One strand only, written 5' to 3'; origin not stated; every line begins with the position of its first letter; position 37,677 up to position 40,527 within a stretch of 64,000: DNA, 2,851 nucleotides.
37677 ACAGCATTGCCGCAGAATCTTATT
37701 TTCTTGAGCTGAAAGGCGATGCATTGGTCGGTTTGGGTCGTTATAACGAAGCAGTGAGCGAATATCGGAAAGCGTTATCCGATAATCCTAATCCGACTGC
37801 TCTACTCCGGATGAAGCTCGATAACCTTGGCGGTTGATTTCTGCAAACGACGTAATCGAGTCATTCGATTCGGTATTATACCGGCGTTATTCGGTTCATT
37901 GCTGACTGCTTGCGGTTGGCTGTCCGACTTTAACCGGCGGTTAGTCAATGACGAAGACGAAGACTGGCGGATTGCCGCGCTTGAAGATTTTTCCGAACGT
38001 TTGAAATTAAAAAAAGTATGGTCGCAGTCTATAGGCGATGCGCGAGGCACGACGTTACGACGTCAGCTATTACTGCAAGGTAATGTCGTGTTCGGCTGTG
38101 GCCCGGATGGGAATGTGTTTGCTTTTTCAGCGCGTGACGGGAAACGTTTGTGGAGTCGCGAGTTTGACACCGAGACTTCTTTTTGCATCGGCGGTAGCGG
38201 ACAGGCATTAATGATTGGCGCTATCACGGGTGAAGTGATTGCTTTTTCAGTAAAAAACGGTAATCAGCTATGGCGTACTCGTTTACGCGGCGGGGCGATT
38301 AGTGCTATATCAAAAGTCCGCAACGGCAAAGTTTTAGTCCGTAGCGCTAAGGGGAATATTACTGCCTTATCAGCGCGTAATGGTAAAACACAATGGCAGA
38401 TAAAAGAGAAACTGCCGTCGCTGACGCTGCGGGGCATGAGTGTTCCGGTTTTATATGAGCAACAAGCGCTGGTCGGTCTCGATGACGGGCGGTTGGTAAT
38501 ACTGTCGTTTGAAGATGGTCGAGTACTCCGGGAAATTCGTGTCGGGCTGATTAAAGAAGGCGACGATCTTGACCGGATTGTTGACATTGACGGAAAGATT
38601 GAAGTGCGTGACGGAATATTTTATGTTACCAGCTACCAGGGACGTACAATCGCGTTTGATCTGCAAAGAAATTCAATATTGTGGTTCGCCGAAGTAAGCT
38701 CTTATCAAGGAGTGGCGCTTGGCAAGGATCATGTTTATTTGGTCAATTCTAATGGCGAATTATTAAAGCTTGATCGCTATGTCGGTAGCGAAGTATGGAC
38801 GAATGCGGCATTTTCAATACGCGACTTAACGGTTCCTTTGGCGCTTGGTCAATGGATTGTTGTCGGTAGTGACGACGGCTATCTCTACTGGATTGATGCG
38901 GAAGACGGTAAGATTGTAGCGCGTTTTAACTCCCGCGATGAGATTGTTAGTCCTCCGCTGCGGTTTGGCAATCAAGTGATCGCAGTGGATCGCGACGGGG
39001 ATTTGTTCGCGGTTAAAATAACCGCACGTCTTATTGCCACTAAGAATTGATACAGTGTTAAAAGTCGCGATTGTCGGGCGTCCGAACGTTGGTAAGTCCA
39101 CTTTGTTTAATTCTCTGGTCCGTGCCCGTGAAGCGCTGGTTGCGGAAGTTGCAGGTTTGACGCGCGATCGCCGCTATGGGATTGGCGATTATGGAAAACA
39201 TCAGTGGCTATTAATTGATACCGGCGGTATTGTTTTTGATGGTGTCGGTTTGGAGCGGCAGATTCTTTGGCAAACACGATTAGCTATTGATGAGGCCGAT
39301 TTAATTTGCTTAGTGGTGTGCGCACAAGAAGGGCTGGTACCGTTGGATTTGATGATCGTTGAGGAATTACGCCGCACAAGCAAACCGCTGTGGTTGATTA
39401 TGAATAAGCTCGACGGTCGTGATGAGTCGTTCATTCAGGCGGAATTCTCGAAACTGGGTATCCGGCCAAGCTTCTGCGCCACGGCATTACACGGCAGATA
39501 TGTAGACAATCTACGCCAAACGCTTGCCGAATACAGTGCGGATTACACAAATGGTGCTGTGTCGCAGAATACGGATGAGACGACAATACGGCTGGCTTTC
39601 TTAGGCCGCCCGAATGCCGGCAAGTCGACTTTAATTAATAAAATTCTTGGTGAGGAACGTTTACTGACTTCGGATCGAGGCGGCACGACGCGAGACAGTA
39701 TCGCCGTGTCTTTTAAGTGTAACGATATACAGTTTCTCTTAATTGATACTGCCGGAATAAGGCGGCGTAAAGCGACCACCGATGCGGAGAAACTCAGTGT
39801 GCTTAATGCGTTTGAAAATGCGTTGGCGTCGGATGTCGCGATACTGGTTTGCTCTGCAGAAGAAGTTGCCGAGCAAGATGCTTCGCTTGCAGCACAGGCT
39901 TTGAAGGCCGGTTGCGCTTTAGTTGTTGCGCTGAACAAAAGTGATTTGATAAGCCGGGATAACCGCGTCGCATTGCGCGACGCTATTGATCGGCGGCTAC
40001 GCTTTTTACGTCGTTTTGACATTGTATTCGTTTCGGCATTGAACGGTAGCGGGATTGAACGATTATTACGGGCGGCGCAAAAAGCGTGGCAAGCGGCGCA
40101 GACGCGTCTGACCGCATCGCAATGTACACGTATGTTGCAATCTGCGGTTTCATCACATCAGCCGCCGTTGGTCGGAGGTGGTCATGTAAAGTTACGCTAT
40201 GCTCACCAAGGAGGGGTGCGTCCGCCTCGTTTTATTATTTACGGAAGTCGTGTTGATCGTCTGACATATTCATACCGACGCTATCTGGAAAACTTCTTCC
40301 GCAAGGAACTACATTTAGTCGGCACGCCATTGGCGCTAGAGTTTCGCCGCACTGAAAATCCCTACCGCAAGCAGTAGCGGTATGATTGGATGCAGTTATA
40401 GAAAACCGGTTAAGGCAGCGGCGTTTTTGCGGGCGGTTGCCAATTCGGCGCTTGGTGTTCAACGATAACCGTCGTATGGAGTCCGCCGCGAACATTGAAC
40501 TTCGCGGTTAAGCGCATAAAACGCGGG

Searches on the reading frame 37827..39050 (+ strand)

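Call 40: search_protein_families(library=ncbifam, proteins=[window:37827-39050:+], max_evalue=1e-10)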
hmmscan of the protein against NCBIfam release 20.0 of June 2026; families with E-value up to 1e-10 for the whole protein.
window:37827-39050:+ (407 aa): 4 families
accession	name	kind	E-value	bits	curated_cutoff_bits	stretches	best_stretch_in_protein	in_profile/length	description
TIGR03300.1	assembly_YfgL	equivalog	6.5e-95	318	285.2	1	20-396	7-376/377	outer membrane protein assembly factor BamB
NF008351.0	PRK11138.1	equivalog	2.1e-72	243.8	423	1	26-398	17-393/394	outer membrane protein assembly factor BamB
TIGR03075.1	PQQ_enz_alc_DH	subfamily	5.6e-20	71.4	480.05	0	260-327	67-147/530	PQQ-dependent dehydrogenase, methanol/ethanol family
TIGR04528.1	acido_non_PQQ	subfamily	3.7e-13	49.1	650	0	254-372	50-184/493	acido-empty-quinoprotein group A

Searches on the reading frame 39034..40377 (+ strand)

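Call 40: search_protein_families(library=ncbifam, proteins=[window:39034-40377:+], max_evalue=1e-10)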
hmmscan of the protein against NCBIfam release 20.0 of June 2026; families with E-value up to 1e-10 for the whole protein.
window:39034-40377:+ (447 aa): 19 families
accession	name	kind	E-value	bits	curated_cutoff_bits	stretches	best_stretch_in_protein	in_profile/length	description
TIGR03594.1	GTPase_EngA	equivalog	2e-138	462.1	306.7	1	10-438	2-432/432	ribosome biogenesis GTPase Der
NF007071.0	PRK09518.1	equivalog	1.9e-91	307.7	953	1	7-439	270-699/706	bifunctional cytidylate kinase/GTPase Der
NF002828.0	PRK03003.1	equivalog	1.2e-89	301.1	631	1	10-443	42-472/477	ribosome biogenesis GTPase Der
NF000908.1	PRK00089.1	equivalog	1.3e-52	178.9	237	2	11-169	6-168/291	GTPase Era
TIGR00436.1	era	equivalog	5.1e-44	150.6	116.25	2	10-143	2-134/270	GTPase Era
TIGR00450.1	mnmE_trmE_thdF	equivalog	9.9e-44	150.1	252.6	2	180-310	205-333/446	tRNA uridine-5-carboxymethylaminomethyl(34) synthesis GTPase MnmE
NF003661.0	PRK05291.1-3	equivalog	1e-43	150.4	380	2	160-359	196-377/448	tRNA uridine-5-carboxymethylaminomethyl(34) synthesis GTPase MnmE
TIGR00231.1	small_GTP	domain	8.4e-42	142.7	42.5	2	183-342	2-156/164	GTP-binding protein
TIGR03918.1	GTP_HydF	equivalog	1.3e-38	132.8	325.55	2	184-355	7-170/392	[FeFe] hydrogenase H-cluster maturation GTPase HydF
TIGR03596.1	GTPase_YlqF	equivalog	8.8e-30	104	208.2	1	114-281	46-214/276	ribosome biogenesis GTPase YlqF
TIGR00437.1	feoB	equivalog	8.6e-25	87.5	315.65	1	191-371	1-175/594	ferrous iron transport protein B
TIGR03598.1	GTPase_YsxC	equivalog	2.6e-24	85.9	124.45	1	176-346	10-183/186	ribosome biogenesis GTP-binding protein YihA/YsxC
NF007105.0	PRK09554.1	equivalog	2.4e-18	65.7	683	0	185-364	4-178/772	Fe(2+) transporter permease subunit FeoB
TIGR03156.1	GTP_HflX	equivalog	2.1e-16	59.8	216.75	0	157-350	163-349/351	GTPase HflX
TIGR03597.1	GTPase_YqeH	equivalog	5.5e-15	55.4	297.4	0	175-249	148-222/361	ribosome biogenesis GTPase YqeH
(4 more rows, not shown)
